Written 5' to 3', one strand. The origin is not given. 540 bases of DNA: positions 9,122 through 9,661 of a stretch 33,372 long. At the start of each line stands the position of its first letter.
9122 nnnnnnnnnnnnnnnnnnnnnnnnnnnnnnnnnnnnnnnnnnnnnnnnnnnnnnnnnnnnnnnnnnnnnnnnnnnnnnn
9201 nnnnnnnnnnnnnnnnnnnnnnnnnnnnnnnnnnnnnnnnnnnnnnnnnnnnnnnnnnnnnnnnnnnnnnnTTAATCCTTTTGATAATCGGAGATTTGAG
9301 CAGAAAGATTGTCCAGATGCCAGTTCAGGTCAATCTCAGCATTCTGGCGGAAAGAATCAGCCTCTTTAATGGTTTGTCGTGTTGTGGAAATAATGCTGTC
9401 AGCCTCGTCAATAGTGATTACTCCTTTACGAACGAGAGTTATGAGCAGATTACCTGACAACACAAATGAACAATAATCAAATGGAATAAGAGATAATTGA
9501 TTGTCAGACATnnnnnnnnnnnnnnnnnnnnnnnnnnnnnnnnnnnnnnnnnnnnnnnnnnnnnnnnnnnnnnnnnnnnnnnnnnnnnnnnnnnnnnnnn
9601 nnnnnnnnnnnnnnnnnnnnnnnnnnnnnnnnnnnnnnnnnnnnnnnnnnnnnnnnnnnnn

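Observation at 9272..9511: Antisense 79-aa ORF with a strong RBS in an AT-rich island of the early operon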

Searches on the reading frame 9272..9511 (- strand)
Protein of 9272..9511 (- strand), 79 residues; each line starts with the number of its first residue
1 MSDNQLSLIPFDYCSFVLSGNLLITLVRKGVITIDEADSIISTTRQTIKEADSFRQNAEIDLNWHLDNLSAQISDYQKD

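Call 9: search_protein_families(library=pfam, proteins=[window:9272-9511:-], max_evalue=1)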
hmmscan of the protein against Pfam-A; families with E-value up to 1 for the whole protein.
window:9272-9511:- (79 aa): 2 families
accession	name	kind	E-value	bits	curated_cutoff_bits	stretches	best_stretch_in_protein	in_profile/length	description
PF10925.13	DUF2680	-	0.054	14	25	0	26-50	27-51/57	Protein of unknown function (DUF2680)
PF22746.1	SHOCT-like_DUF2089-C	-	0.082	13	27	1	25-42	8-25/32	SHOCT-like domain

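Call 10: search_protein_families(library=phrogs, proteins=[window:9272-9511:-], max_evalue=1)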
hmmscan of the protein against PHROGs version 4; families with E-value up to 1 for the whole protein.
window:9272-9511:- (79 aa): 5 families
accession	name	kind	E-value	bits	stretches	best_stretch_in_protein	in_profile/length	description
phrog_32893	-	unknown function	7.3e-46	155.1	1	1-79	1-81/82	-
phrog_38610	-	unknown function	1.9e-05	26.2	1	11-56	34-79/119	-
phrog_8747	-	unknown function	0.00012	23.2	1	9-58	6-55/88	-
phrog_788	-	tail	0.1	13.3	1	25-62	160-197/297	tail protein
phrog_32841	-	unknown function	0.36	11.5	1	9-50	75-116/197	-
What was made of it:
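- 9272..9511 (-): gp15-family gene (79 aa), the positional and sequence homologue of Mu gp15 (Mup15). Full-length match to phrog_32893, E=7e-46 (call 10).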

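Call 12: search_dna_similar(query=window:9272-9511:-, collection=phages, mode=protein, max_rows=40, max_evalue=0.01)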
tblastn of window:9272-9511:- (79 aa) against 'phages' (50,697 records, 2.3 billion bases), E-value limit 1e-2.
Records with a match: 1; places in all: 1; records where one place covers at least 80% of the query: 0.
Best place of each record, by identity: <60% 1.
By first word of the organism name: Stx1a-converting 1.
By host as written in the record: - 1.
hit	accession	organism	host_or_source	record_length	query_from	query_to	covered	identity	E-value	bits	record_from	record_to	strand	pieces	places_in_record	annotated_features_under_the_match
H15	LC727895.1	Stx1a-converting phage Stx1_JNE122137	-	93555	11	71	77%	38.1%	1e-7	52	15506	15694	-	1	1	region of the inserted Bacteriophage Mu-like phage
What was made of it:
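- Tried and rejected: tblastn of the 79-aa protein against isolated phages found only one hit, a Mu-like element inside an Stx1 phage (call 12).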

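Call 13: find_homologous_proteins(query=window:9272-9511:-, max_evalue=0.001)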
Query window:9272-9511:- (79 aa): 2 proteins with E <= 0.001 among 2 candidates.
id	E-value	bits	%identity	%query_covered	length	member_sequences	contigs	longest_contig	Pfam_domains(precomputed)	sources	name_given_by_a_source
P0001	7.1e-44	164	100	100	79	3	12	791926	-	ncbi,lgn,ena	-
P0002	1.7e-38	147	91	100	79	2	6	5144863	-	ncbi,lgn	-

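Call 16: get_annotated_region(hit=H15, flank=2500)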
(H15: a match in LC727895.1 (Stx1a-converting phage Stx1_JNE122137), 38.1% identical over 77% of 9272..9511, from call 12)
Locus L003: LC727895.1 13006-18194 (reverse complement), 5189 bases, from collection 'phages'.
description: Stx1a-converting phage Stx1_JNE122137 DNA, complete genome.
organism: Stx1a-converting phage Stx1_JNE122137 (NCBI taxid 2977489)
taxonomy: Viruses; Duplodnaviria; Heunggongvirae; Uroviricota; Caudoviricetes
host: -; source: -; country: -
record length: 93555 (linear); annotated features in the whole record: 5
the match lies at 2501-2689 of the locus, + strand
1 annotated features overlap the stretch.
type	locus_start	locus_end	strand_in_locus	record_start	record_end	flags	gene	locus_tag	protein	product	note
misc_feature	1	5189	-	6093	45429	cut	-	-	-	-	region of the inserted Bacteriophage Mu-like phage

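Call 23: find_homologous_proteins(query=A1, max_evalue=0.01)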
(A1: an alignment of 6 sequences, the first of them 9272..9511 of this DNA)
Query A1 (6 sequences) (79 aa, profile of the alignment): 21 proteins with E <= 0.01 among 220 candidates.
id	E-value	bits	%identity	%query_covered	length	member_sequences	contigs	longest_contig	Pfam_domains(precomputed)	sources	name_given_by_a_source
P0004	8.5e-31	124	30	58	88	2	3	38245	-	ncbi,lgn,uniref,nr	ncbi:hypothetical protein LP644_21665 [Escherichia coli]|uniref:hypothetical protein n=1 Tax=Escheri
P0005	2.5e-30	122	29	57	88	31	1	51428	-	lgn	-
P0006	3.2e-30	122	28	58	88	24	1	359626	-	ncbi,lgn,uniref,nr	ncbi:hypothetical protein [Escherichia coli]|uniref:hypothetical protein n=1 Tax=Escherichia coli Ta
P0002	6.2e-29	118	91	100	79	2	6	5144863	-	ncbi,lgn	-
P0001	8.4e-29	117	100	100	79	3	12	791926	-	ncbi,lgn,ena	-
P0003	1.9e-26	110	37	58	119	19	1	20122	-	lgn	-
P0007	1.1e-21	94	35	77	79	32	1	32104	-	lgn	-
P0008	1.2e-21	94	38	77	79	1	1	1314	-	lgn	-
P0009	7.0e-21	92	38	77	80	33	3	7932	-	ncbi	ncbi:TPA: hypothetical protein ACN7NQ_005257, partial [Escherichia coli]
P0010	4.8e-19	86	30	58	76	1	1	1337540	-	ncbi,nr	ncbi:hypothetical protein O5476_00185 [Escherichia coli]|nr:hypothetical protein [Escherichia coli]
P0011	1.1e-18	85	33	61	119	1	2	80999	-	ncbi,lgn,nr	ncbi:TPA: hypothetical protein JLG89_003846 [Escherichia coli]|nr:hypothetical protein [Escherichia 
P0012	7.8e-15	73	47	41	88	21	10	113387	-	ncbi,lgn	-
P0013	1.3e-14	72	44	43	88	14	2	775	-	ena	-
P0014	4.2e-14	70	41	47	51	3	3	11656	-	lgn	-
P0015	7.6e-14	69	37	62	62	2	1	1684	-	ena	-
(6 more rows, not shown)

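Call 31: predict_structure(alignment_id=A2)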
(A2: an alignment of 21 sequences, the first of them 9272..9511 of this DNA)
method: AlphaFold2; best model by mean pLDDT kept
length: 79 residues; sequences in the alignment: 21
mean_pLDDT: 79.4   pTM: 0.67
mean pLDDT of the five models: 79.4, 78.3, 77.5, 76.9, 76.6
residues with pLDDT >= 90: 34; 70-90: 23; 50-70: 13; < 50: 9
segments of 3 or more residues with pLDDT < 50: 1-8
pLDDT, mean of each block of 10 residues (from residue 1): 47 83 95 96 88 63 88 76
secondary structure, 60 per line:
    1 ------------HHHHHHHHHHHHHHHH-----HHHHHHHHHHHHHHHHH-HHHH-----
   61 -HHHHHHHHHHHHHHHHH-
elements in order: H13-28 H34-50 H52-55 H62-78
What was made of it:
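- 9272..9511 (-): AF2 predicts a three-helix bundle, pLDDT 79 (call 31).
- AF2 gives pLDDT 79 and pTM 0.67 (call 31). The fold is predicted with confidence (call 31).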

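Call 35: search_protein_representatives(alignment_id=A2)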
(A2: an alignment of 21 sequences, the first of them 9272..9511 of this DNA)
Query: 21 sequences, 89 profile positions. Proteins with E-value up to 0.001 (for the whole library): 40; up to 1e-10: 14; up to 1e-30: 0. The best 40 are listed.
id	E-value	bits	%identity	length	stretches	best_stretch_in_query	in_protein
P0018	3.1e-30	120.1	-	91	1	1-89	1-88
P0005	4.8e-27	109.9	-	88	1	1-84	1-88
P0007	5.5e-25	103.3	-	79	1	1-70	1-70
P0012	6.2e-25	103.2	-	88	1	1-83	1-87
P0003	7.0e-25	103.0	-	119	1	1-89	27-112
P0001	8.6e-23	96.3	-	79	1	1-78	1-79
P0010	4.3e-20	87.7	-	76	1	1-70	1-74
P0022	6.5e-15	71.1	-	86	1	1-83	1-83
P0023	2.4e-14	69.2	-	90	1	1-66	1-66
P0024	1.5e-13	66.7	-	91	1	1-76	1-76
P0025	2.1e-13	66.2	-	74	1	2-73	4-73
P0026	6.2e-12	61.5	-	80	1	2-76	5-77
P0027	6.4e-12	61.5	-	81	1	1-53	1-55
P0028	4.9e-11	58.6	-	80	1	4-53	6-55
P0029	1.8e-10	56.8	-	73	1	4-70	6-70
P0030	4.0e-10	55.7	-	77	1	1-78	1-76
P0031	8.7e-09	51.4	-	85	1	5-73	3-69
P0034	2.0e-07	47.1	-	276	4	22-61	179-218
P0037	1.6e-06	44.2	-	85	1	1-78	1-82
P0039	3.4e-05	39.9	-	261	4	22-53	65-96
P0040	3.7e-05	39.8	-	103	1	6-56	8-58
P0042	7.7e-05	38.8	-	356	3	24-55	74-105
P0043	1.1e-04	38.2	-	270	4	18-83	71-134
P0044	1.2e-04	38.2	-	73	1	5-70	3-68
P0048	4.1e-04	36.4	-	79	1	3-78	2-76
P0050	5.9e-04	35.9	-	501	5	20-36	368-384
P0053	7.7e-04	35.6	-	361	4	22-53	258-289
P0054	7.8e-04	35.6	-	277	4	18-48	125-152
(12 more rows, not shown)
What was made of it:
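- On Mu gp15 family (Mup15 / GP15_BPMU; phrog_8747, 32893, 38610): A profile built from all types recovers all of them at E<=1e-20 among 1.84 billion proteins (call 35).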

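Call 37: search_protein_families(library=pfam, proteins=[P0034, P0039, P0042, P0043, P0050, P0053, P0054, P0022, P0024, P0040], max_evalue=0.1)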
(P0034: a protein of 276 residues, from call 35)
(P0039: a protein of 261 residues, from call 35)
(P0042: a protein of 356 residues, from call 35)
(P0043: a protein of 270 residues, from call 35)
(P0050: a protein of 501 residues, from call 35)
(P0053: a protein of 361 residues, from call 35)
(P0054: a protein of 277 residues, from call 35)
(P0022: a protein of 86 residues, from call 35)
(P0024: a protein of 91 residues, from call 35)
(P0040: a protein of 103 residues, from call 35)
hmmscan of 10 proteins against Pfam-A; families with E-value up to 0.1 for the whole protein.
P0034 (276 aa): 25 families
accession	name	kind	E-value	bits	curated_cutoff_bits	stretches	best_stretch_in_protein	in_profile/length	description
PF10925.13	DUF2680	-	2.8e-13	50.2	25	4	180-206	27-53/57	Protein of unknown function (DUF2680)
PF20787.2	SPP1_GP23-1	-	4.2e-08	33.4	27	2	78-94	25-41/47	SPP1 phage GP23.1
PF00619.27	CARD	-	5.6e-07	29.9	23.9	2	76-101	24-48/85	Caspase recruitment domain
PF09925.14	DUF2157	-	5.2e-06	26.7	32.4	0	76-104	2-30/146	Predicted membrane protein (DUF2157)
PF09851.14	SHOCT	-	1.3e-05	25.2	27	0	239-252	6-19/28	Short C-terminal domain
PF05119.17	Terminase_4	-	1.4e-05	25.8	24.7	1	178-232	10-57/98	Phage terminase, small subunit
PF25602.1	WDR47_COR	-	9.7e-05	22.6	27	0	177-222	4-45/70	WDR47 cross-over region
PF23987.1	Phage_holin_10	-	0.00073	20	27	0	77-91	19-33/52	Bacteriophage holin Pam3 gp28 family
PF14138.11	COX16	-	0.0041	17.9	27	0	94-134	41-78/79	Cytochrome c oxidase assembly protein COX16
PF16188.10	Peptidase_M24_C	-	0.0077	16.6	28.9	0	76-110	16-50/63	C-terminal region of peptidase_M24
PF17308.7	Corazonin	-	0.011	16.6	25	0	193-255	69-131/134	Pro-corazonin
PF10814.13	CwsA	-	0.02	15.6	26.7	0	97-145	55-102/134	Cell wall synthesis protein CwsA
PF17922.6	TetR_C_17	-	0.025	15.3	26.1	0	216-256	29-69/100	Tetracyclin repressor-like, C-terminal domain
PF24033.1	DUF7342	-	0.027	14.9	31.6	0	74-107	38-71/150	Family of unknown function (DUF7342)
PF04979.19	IPP-2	-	0.036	15.2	25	0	88-130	63-106/130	Protein phosphatase inhibitor 2 (IPP-2)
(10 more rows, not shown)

P0039 (261 aa): 12 families
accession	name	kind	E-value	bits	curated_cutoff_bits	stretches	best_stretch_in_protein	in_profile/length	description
PF10925.13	DUF2680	-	1.8e-15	57.2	25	3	160-186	27-53/57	Protein of unknown function (DUF2680)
PF22746.1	SHOCT-like_DUF2089-C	-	5.4e-08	32.6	27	0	155-181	4-30/32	SHOCT-like domain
PF09851.14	SHOCT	-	4.3e-05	23.5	27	0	156-169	5-18/28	Short C-terminal domain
PF00619.27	CARD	-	0.00033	21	23.9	0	59-86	18-45/85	Caspase recruitment domain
PF20509.3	DUF6735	-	0.013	15.8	27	0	107-144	157-194/204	Family of unknown function (DUF6735)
PF21984.2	DnaD_N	-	0.017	15.8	27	0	54-95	47-88/101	DnaD N-terminal domain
PF09925.14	DUF2157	-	0.019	15.1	32.4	0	65-91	2-28/146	Predicted membrane protein (DUF2157)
PF17727.6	CtsR_C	-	0.026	15.2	23.8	0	55-87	18-50/72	CtsR C-terminal dimerization domain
PF20787.2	SPP1_GP23-1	-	0.033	14.6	27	0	117-138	18-39/47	SPP1 phage GP23.1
PF22798.2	DUF5817_CT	-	0.055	13.8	29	0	51-76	24-49/54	DUF5817, C-terminal domain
PF01346.23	FKBP_N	-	0.057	14.7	22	0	41-100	30-82/97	Domain amino terminal to FKBP-type peptidyl-prolyl isomerase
PF10007.15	DUF2250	-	0.074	13.6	24.4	0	53-87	33-67/93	Uncharacterized protein conserved in archaea (DUF2250)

P0042 (356 aa): 4 families
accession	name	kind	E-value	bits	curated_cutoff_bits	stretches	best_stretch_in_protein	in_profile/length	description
PF10925.13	DUF2680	-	8e-06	26.3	25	0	74-93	28-47/57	Protein of unknown function (DUF2680)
PF25418.1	DUF7890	-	3.6e-05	23.7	26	0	181-203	9-28/47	Domain of unknown function (DUF7890)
PF14193.11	DUF4315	-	0.016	15.7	27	0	63-99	31-67/79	Domain of unknown function (DUF4315)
PF17602.7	DUF5498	-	0.023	15.6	27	0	154-184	37-67/96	Family of unknown function (DUF5498)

P0043 (270 aa): 13 families
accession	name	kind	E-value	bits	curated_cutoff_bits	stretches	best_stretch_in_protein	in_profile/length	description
PF10925.13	DUF2680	-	9.4e-14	51.7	25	1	137-164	27-54/57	Protein of unknown function (DUF2680)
PF00619.27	CARD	-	2.2e-07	31.2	23.9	0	134-156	22-43/85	Caspase recruitment domain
PF20787.2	SPP1_GP23-1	-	0.00051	20.3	27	0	138-154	25-41/47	SPP1 phage GP23.1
PF19938.4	DUF6400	-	0.0047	17.3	27.1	0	211-245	31-65/69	Family of unknown function (DUF6400)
PF21006.2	NHase_beta_N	-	0.0053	17.3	21.5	0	73-101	77-105/115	Nitrile hydratase beta subunit, N-terminal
PF25071.1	DUF7795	-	0.007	16.8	27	0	163-215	42-93/123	Domain of unknown function (DUF7795)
PF17932.6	TetR_C_24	-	0.0071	17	26.4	0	196-247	23-74/114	Tetracyclin repressor-like, C-terminal domain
PF03224.20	V-ATPase_H_N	-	0.022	14.7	25.7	1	122-158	5-41/314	V-ATPase subunit H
PF16930.11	Porin_5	-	0.026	13.5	22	0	167-212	4-44/535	Putative porin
PF09925.14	DUF2157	-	0.029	14.5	32.4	0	174-207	3-36/146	Predicted membrane protein (DUF2157)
PF20089.4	DUF6481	-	0.037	15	24.6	1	190-250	36-100/119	Family of unknown function (DUF6481)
PF01996.21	F420_ligase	-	0.038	13.9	25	1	197-269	65-135/218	F420-0:Gamma-glutamyl ligase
PF02979.21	NHase_alpha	-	0.059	13.2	27.2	0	168-224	8-65/184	Nitrile hydratase, alpha chain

P0050 (501 aa): 9 families
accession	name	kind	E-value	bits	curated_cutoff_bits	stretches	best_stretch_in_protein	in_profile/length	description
PF18535.6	Gal11_ABD1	-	4.2e-05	24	31.8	0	443-468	37-62/82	Gal11 activator-binding domain (ABD1)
PF22928.2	INTS1_R4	-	7.7e-05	23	27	0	337-411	25-97/102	Integrator complex subunit 1, R4 domain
PF14726.11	RTTN_N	-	8.9e-05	23.6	25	0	320-353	2-35/97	Rotatin, an armadillo repeat protein, centriole functioning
PF02985.28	HEAT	-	0.00036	21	23.5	0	308-331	4-27/31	HEAT repeat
PF13412.12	HTH_24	-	0.00068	19.6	21.9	0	324-337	34-47/48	Winged helix-turn-helix DNA-binding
PF14217.11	DUF4327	-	0.00078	20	27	0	447-464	9-26/67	Domain of unknown function (DUF4327)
PF22511.2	PBP2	-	0.0054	16.9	27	0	406-421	37-52/63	PolB1 Binding Protein 2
PF01057.23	Parvo_NS1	-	0.036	13.5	20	0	359-402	8-47/271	Parvovirus non-structural protein NS1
PF12717.13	Cnd1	-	0.038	14.5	26.4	0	389-466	26-102/162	non-SMC mitotic condensation complex subunit 1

P0053 (361 aa): 11 families
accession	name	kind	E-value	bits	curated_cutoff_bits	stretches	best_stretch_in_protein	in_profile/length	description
PF10925.13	DUF2680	-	6.8e-18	65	25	4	153-193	11-54/57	Protein of unknown function (DUF2680)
PF20787.2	SPP1_GP23-1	-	1.6e-07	31.6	27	0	74-87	25-38/47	SPP1 phage GP23.1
PF09317.16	ACDH_C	-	4.9e-07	30.1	25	2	128-188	214-276/284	Acyl-CoA dehydrogenase, C-terminal, bacterial type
PF00619.27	CARD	-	2.1e-06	28.1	23.9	0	70-99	22-50/85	Caspase recruitment domain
PF17727.6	CtsR_C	-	3.4e-05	24.4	23.8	0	141-182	3-45/72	CtsR C-terminal dimerization domain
PF09851.14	SHOCT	-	0.00051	20.1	27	0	73-83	9-19/28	Short C-terminal domain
PF13591.12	MerR_2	-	0.015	15.6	29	0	159-195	13-49/84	MerR HTH family regulatory protein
PF10824.14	T7SS_ESX_EspC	-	0.054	14.4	23.5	0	74-106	42-74/100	Excreted virulence factor EspC, type VII ESX diderm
PF13412.12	HTH_24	-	0.055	13.5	21.9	0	254-266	36-48/48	Winged helix-turn-helix DNA-binding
PF16930.11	Porin_5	-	0.057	12.4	22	0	70-107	8-45/535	Putative porin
PF04492.19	Phage_rep_O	-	0.097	13.7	28.7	0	212-269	26-83/95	Bacteriophage replication protein O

P0054 (277 aa): 23 families
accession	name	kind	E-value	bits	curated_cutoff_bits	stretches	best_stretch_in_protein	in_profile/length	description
PF10925.13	DUF2680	-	1.1e-17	64.3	25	2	59-96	16-53/57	Protein of unknown function (DUF2680)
PF09851.14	SHOCT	-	2.6e-07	30.6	27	0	127-140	6-19/28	Short C-terminal domain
PF00619.27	CARD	-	2.8e-06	27.7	23.9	0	125-147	20-42/85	Caspase recruitment domain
PF09925.14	DUF2157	-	6.5e-06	26.3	32.4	0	166-193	2-29/146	Predicted membrane protein (DUF2157)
PF24406.1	nSTAND_NTPase4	-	7e-06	26.5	27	0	42-87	3-48/58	Novel STAND NTPase 4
PF17727.6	CtsR_C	-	2.5e-05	24.9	23.8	0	125-156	24-54/72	CtsR C-terminal dimerization domain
PF16930.11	Porin_5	-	0.00016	20.8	22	0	67-98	8-39/535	Putative porin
PF02020.24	W2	-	0.0006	20.3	30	1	113-168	12-66/79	eIF4-gamma/eIF5/eIF2-epsilon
PF20612.3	SHOCT_2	-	0.001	19.6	24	0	125-147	17-39/53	SHOCT domain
PF10415.14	FumaraseC_C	-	0.0018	19.1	32.5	0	168-183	33-48/54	Fumarase C C-terminus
PF20787.2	SPP1_GP23-1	-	0.0018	18.6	27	0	70-86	24-40/47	SPP1 phage GP23.1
PF00034.26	Cytochrom_C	-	0.0055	18.4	21.3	0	124-187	28-88/90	Cytochrome c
PF18360.6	hnRNP_Q_AcD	-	0.0061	17.1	26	0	156-186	2-33/70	Heterogeneous nuclear ribonucleoprotein Q acidic domain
PF21616.3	Topo-V_HhH_2_2nd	-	0.0065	16.9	27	0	67-110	3-46/58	Topoisomerase V, second (HhH)2 tandem domain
PF25244.1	PML_C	-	0.0067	17.1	27.1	0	127-147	5-25/75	PML, C-terminal domain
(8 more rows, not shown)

P0022 (86 aa): 0 families

P0024 (91 aa): 0 families

P0040 (103 aa): 1 family
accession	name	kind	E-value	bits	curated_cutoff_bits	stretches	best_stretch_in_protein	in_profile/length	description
PF09388.15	SpoOE-like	-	0.097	13.1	23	0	40-56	5-21/42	Spo0E like sporulation regulatory protein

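Call 38: fold_search(model_id=the predicted structure, library=pdb)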
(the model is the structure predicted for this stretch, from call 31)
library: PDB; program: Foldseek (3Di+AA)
matches with E <= 10: 8; with E <= 0.001: 0
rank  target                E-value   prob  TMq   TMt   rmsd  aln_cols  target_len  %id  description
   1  9k8k_A                5.1e+00  0.16  0.43  0.55   3.7        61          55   15  Cryo-EM structure of C2 symmetric interface of designed zinc-induced tetrahedron Cage-t32-Zn1-HEHE-36 (released 2025-10-29)
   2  1yoz_B                7.0e+00  0.10  0.43  0.31   6.1        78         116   10  Predicted coding region AF0941 from Archaeoglobus fulgidus (released 2005-02-08)
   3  9q1v_A                7.9e+00  0.16  0.50  0.57   3.0        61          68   11  Crystal Structure of de novo design FimH minibinder F7 complex (released 2025-09-17)
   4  2n5d_MODEL_1_A        9.0e+00  0.18  0.31  0.29   0.8        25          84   20  NMR structure of PKS domains (released 2016-03-23)
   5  4v8a_A2               9.0e+00  0.06  0.32  0.35   5.1        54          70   15  The structure of thermorubin in complex with the 70S ribosome from Thermus thermophilus. (released 2014-07-09)
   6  9ns5_A                9.0e+00  0.03  0.24  0.09   8.2        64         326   14  Get3(D57N)-Get4/5 Complex (ATP-bound) (released 2025-09-24)
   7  4hwh_B                9.6e+00  0.08  0.42  0.40   5.6        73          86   14  Crystal structure of ATBAG4 (released 2013-05-29)
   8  6q8i_E                9.6e+00  0.04  0.28  0.15   5.2        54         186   15  Nterminal domain of human SMU1 in complex with human REDmid (released 2019-05-22)
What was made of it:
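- Tried and rejected: Function by fold: Foldseek against PDB gave E>=5 (call 38).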

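Call 42: find_encoding_contigs(protein=P0001, flank=4000, max_places=6)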
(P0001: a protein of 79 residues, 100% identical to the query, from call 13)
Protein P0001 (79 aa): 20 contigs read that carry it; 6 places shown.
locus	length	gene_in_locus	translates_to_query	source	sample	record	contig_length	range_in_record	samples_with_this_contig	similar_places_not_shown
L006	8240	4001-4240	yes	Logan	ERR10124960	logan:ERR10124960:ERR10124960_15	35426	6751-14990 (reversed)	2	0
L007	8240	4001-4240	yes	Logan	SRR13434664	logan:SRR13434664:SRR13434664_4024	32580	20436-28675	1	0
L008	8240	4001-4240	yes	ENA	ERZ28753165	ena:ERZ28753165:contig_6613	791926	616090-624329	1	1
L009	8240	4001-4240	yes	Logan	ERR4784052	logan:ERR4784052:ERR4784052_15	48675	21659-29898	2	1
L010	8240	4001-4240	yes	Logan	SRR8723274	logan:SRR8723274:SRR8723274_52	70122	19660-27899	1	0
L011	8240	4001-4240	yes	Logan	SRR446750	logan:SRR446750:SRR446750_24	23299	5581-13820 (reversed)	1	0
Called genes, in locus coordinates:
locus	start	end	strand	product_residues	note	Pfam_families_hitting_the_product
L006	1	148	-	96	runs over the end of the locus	-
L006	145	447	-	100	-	PF10805:DUF2730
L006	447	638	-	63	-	-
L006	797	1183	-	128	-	PF10828:DUF2570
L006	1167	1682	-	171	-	PF00959:Phage_lysozyme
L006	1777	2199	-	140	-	PF08765:Mor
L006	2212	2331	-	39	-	-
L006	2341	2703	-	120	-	-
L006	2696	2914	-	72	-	PF26867:Phage_Mu_gp18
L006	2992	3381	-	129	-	PF08765:Mor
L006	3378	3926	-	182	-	PF06252:GemA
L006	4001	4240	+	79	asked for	-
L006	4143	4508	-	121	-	-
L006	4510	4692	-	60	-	-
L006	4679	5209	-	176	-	PF26885:Phage_Mu_Gp12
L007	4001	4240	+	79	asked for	-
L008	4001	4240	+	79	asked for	-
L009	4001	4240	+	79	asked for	-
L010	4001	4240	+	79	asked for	-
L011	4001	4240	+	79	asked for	-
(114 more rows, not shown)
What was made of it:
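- Checked: Gene callers on identical public contigs call the same ORFs (call 42).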

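Call 43: find_encoding_contigs(protein=P0026, flank=4000, max_places=4)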
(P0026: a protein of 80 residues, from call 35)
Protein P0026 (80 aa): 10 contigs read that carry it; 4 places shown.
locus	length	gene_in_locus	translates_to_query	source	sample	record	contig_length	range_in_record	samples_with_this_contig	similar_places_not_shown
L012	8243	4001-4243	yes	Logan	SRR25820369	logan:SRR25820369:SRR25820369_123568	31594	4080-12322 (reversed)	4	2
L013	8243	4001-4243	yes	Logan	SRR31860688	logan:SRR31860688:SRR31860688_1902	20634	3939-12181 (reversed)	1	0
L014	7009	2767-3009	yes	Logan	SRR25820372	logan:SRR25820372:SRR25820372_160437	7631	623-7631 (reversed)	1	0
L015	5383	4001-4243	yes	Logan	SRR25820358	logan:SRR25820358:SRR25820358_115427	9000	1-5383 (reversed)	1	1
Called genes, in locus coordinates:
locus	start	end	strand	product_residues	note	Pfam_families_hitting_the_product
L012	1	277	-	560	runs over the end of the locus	-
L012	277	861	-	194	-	PF11985:Phage_Mu_Gp27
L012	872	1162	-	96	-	-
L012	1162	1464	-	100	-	PF10805:DUF2730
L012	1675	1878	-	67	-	PF23793:LysC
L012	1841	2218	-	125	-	PF10828:DUF2570 (weak)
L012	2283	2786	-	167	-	PF00959:Phage_lysozyme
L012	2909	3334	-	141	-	PF08765:Mor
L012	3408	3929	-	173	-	PF06252:GemA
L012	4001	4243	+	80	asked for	-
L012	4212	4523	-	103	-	-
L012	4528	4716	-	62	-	-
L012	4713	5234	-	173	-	-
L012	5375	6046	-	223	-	PF25754:Gp11_C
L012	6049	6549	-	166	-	-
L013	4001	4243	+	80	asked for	-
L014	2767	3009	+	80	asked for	-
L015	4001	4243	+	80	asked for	-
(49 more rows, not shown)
